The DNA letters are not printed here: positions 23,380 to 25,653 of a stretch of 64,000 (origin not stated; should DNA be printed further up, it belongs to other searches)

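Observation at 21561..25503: Aldolase-SDR fusion + mtnP + mtnA: candidate fused variant of the MTA/5'-deoxyadenosine DHAP shunt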

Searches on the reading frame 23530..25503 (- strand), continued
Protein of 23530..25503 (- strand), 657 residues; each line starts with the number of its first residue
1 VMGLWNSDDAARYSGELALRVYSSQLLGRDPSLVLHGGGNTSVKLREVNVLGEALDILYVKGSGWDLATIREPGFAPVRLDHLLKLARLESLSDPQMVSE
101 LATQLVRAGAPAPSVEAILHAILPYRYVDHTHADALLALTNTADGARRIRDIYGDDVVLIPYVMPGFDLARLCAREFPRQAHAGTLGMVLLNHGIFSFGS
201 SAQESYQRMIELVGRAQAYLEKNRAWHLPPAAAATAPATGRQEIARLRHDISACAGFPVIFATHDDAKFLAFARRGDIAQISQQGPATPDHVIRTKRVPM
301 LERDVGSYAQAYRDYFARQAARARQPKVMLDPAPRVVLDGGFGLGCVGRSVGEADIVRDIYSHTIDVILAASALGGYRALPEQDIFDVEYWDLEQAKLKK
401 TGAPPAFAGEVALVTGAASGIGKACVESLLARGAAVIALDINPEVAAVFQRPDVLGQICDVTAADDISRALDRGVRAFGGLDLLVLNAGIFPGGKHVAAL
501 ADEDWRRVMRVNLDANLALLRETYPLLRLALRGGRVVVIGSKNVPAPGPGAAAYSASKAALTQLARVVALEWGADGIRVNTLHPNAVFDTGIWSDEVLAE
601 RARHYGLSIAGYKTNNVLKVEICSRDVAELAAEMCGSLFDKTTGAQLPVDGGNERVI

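Call 63: get_annotated_region(hit=H8, flank=9000)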
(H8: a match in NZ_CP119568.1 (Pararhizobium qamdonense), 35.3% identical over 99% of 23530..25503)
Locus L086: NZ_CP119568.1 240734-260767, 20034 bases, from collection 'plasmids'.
description: Pararhizobium qamdonense strain T808 plasmid p3, complete sequence
organism: Pararhizobium qamdonense (NCBI taxid 3031126)
taxonomy: Bacteria; Pseudomonadota; Alphaproteobacteria; Hyphomicrobiales; Rhizobiaceae; Pararhizobium; Pararhizobium qamdonense
host: -; source: cell culture,soil; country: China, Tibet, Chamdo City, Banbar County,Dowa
typing (MOB-suite, as given by PLSDB): conjugative; relaxase MOBQ; mating-pair formation MPF_T
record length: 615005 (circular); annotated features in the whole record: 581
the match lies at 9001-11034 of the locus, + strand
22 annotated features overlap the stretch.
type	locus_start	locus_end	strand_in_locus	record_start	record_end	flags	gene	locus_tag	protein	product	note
CDS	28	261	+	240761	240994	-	rpsU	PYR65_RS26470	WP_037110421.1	30S ribosomal protein S21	GO:0006412 - translation [Evidence IEA]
CDS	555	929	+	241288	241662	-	-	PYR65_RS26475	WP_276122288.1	helix-turn-helix transcriptional regulator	-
CDS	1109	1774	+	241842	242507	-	-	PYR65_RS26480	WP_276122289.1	hypothetical protein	-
CDS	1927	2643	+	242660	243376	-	-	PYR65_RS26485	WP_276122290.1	hypothetical protein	-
CDS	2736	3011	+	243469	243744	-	-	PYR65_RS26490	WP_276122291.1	hypothetical protein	-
CDS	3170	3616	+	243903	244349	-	-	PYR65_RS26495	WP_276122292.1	acyl-CoA thioesterase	-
CDS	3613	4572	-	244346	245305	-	-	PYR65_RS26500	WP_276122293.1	LysR family transcriptional regulator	GO:0006355 - regulation of DNA-templated transcription [Evidence IEA]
CDS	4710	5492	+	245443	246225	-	-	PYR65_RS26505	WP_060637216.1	ABC transporter substrate-binding protein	-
CDS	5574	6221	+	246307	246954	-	-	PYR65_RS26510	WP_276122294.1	amino acid ABC transporter permease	GO:0006865 - amino acid transport [Evidence IEA]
CDS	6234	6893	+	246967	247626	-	-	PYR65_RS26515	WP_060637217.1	amino acid ABC transporter permease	GO:0006865 - amino acid transport [Evidence IEA]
CDS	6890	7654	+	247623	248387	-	-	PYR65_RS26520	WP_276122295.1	amino acid ABC transporter ATP-binding protein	-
CDS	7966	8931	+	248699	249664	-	-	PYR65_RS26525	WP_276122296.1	sugar-binding transcriptional regulator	-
CDS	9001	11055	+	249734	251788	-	-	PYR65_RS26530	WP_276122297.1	bifunctional aldolase/short-chain dehydrogenase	-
CDS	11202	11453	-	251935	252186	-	-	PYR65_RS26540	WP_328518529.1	type II toxin-antitoxin system VapB family antitoxin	-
CDS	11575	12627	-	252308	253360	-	-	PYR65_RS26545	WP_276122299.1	substrate-binding domain-containing protein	-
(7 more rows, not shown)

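Call 69: search_protein_families(library=ncbifam, proteins=[L075:10001-11983:+, L031:10001-11968:+, L064:1289-3253:+, L072:10001-11977:+, L030:1805-3775:+, L068:10001-11971:+, L084:8001-9953:+, L085:411-2465:+, L082:6929-8977:+, L081:6923-9019:+], max_evalue=1e-150)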
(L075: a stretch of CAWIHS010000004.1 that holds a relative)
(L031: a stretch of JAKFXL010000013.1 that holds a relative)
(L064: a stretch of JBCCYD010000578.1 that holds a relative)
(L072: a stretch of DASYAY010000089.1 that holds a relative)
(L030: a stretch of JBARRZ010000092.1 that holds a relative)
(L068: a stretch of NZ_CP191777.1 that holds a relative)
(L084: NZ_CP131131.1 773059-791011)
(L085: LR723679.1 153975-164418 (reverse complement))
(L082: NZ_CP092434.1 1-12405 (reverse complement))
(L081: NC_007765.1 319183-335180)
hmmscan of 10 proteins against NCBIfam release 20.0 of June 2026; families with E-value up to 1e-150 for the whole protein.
L075:10001-11983:+ (661 aa): 4 families
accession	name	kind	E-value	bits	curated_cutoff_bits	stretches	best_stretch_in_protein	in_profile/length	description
NF006196.0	PRK08324.2-4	equivalog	0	1071.5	831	1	1-661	1-657/657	bifunctional aldolase/short-chain dehydrogenase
NF006195.0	PRK08324.2-3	equivalog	8.7e-180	599.2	931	1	2-657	11-672/678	bifunctional aldolase/short-chain dehydrogenase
NF006192.0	PRK08324.1-6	equivalog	9.2e-169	563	639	1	8-657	17-679/685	bifunctional aldolase/short-chain dehydrogenase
NF006194.0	PRK08324.2-2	equivalog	7e-159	530.7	686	1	1-658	1-698/703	bifunctional aldolase/short-chain dehydrogenase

L031:10001-11968:+ (656 aa): 4 families
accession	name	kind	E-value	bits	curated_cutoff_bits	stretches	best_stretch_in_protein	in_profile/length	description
NF006196.0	PRK08324.2-4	equivalog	0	1116.9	831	1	1-656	1-657/657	bifunctional aldolase/short-chain dehydrogenase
NF006195.0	PRK08324.2-3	equivalog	2.1e-193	644.2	931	1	2-652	11-672/678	bifunctional aldolase/short-chain dehydrogenase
NF006192.0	PRK08324.1-6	equivalog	6.1e-177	590.1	639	1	1-652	1-679/685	bifunctional aldolase/short-chain dehydrogenase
NF006194.0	PRK08324.2-2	equivalog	1.4e-157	526.4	686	1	1-653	1-698/703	bifunctional aldolase/short-chain dehydrogenase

L064:1289-3253:+ (655 aa): 3 families
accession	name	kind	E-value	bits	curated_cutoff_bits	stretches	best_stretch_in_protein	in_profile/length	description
NF006196.0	PRK08324.2-4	equivalog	0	1119.1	831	1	1-655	1-657/657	bifunctional aldolase/short-chain dehydrogenase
NF006195.0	PRK08324.2-3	equivalog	9e-185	615.7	931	1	2-651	11-672/678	bifunctional aldolase/short-chain dehydrogenase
NF006192.0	PRK08324.1-6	equivalog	4.1e-166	554.3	639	1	1-651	1-679/685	bifunctional aldolase/short-chain dehydrogenase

L072:10001-11977:+ (659 aa): 4 families
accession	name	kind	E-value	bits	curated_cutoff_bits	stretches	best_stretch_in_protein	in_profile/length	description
NF006196.0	PRK08324.2-4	equivalog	0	1058.6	831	1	1-659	1-657/657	bifunctional aldolase/short-chain dehydrogenase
NF006195.0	PRK08324.2-3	equivalog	1.8e-187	624.7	931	1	4-655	13-672/678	bifunctional aldolase/short-chain dehydrogenase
NF006192.0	PRK08324.1-6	equivalog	4.4e-172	574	639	1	11-655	20-679/685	bifunctional aldolase/short-chain dehydrogenase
NF006194.0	PRK08324.2-2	equivalog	8.2e-153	510.6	686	1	10-656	17-698/703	bifunctional aldolase/short-chain dehydrogenase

L030:1805-3775:+ (657 aa): 4 families
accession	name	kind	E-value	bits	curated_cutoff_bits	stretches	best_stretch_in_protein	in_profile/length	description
NF006196.0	PRK08324.2-4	equivalog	0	1169.6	831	1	1-657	1-657/657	bifunctional aldolase/short-chain dehydrogenase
NF006195.0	PRK08324.2-3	equivalog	8e-189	629.1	931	1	2-653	11-672/678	bifunctional aldolase/short-chain dehydrogenase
NF006192.0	PRK08324.1-6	equivalog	2.6e-173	578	639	1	1-653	1-679/685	bifunctional aldolase/short-chain dehydrogenase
NF006194.0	PRK08324.2-2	equivalog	5.8e-158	527.6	686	1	11-654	18-698/703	bifunctional aldolase/short-chain dehydrogenase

L068:10001-11971:+ (657 aa): 5 families
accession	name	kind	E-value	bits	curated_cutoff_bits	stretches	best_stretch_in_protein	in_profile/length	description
NF006196.0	PRK08324.2-4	equivalog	0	1212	831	1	1-657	1-657/657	bifunctional aldolase/short-chain dehydrogenase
NF006195.0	PRK08324.2-3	equivalog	1e-190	635.3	931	1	2-653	11-672/678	bifunctional aldolase/short-chain dehydrogenase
NF006192.0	PRK08324.1-6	equivalog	1.5e-181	605.3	639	1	1-653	1-679/685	bifunctional aldolase/short-chain dehydrogenase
NF006194.0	PRK08324.2-2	equivalog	4.6e-163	544.5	686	1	11-654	18-698/703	bifunctional aldolase/short-chain dehydrogenase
NF006190.0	PRK08324.1-4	equivalog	2e-153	512.1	1014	1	2-653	3-683/689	bifunctional aldolase/short-chain dehydrogenase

L084:8001-9953:+ (651 aa): 2 families
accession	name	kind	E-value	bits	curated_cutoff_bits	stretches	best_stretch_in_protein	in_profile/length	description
NF006196.0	PRK08324.2-4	equivalog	1.1e-215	717.9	831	1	1-651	1-657/657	bifunctional aldolase/short-chain dehydrogenase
NF006195.0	PRK08324.2-3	equivalog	4.3e-159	530.8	931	1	2-647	11-672/678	bifunctional aldolase/short-chain dehydrogenase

L085:411-2465:+ (684 aa): 5 families
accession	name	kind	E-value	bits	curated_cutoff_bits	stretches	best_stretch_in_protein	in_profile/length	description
NF006192.0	PRK08324.1-6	equivalog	0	1155.4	639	1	1-684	1-685/685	bifunctional aldolase/short-chain dehydrogenase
NF006195.0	PRK08324.2-3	equivalog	4.7e-256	851.3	931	1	1-684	1-678/678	bifunctional aldolase/short-chain dehydrogenase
NF006193.0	PRK08324.2-1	subfamily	1.2e-251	836.8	1213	1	1-684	1-705/705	bifunctional aldolase/short-chain dehydrogenase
NF006196.0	PRK08324.2-4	equivalog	1.1e-171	572.6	831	1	20-678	11-653/657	bifunctional aldolase/short-chain dehydrogenase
NF006194.0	PRK08324.2-2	equivalog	4.1e-166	554.6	686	1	1-682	1-701/703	bifunctional aldolase/short-chain dehydrogenase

L082:6929-8977:+ (682 aa): 5 families
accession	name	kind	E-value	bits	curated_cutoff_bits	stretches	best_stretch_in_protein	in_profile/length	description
NF006195.0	PRK08324.2-3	equivalog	0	1139.3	931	1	1-682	1-678/678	bifunctional aldolase/short-chain dehydrogenase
NF006192.0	PRK08324.1-6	equivalog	0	1053.7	639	1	1-682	1-685/685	bifunctional aldolase/short-chain dehydrogenase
NF006193.0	PRK08324.2-1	subfamily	4.3e-215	716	1213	1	1-682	1-705/705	bifunctional aldolase/short-chain dehydrogenase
NF006196.0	PRK08324.2-4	equivalog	1e-162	542.9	831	1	17-676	8-653/657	bifunctional aldolase/short-chain dehydrogenase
NF006194.0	PRK08324.2-2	equivalog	2.2e-157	525.7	686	1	1-682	1-703/703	bifunctional aldolase/short-chain dehydrogenase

L081:6923-9019:+ (698 aa): 6 families
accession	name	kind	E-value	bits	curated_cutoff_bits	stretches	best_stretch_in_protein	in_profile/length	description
NF006189.0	PRK08324.1-3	equivalog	0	1291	634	1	2-698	4-701/701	bifunctional rhamnulose-1-phosphate aldolase/short-chain dehydrogenase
TIGR02632.1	RhaD_aldol-ADH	equivalog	0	1200.2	567.75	1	24-698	2-676/676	bifunctional rhamnulose-1-phosphate aldolase/short-chain dehydrogenase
NF006191.0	PRK08324.1-5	equivalog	2.5e-288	958.3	1240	1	5-698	8-706/706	bifunctional aldolase/short-chain dehydrogenase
NF006190.0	PRK08324.1-4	equivalog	4.5e-253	841.4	1014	1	9-698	3-689/689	bifunctional aldolase/short-chain dehydrogenase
NF006188.0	PRK08324.1-1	equivalog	7.6e-236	784.6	1152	1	24-698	8-679/679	bifunctional aldolase/short-chain dehydrogenase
NF006195.0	PRK08324.2-3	equivalog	4.1e-151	504.5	931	1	9-698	11-678/678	bifunctional aldolase/short-chain dehydrogenase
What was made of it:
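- On NCBIfam NF006196 (PRK08324.2-4) bifunctional aldolase/short-chain dehydrogenase: Relatives from five phylum- or class-level groups score 1058-1212 bits (call 69).
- On RhaEW (TIGR02632 / NF006189) rhamnulose-1-P aldolase / lactaldehyde dehydrogenase: The R. etli rhamnose-locus protein scores 1200 and 1291 on the same models (call 69).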
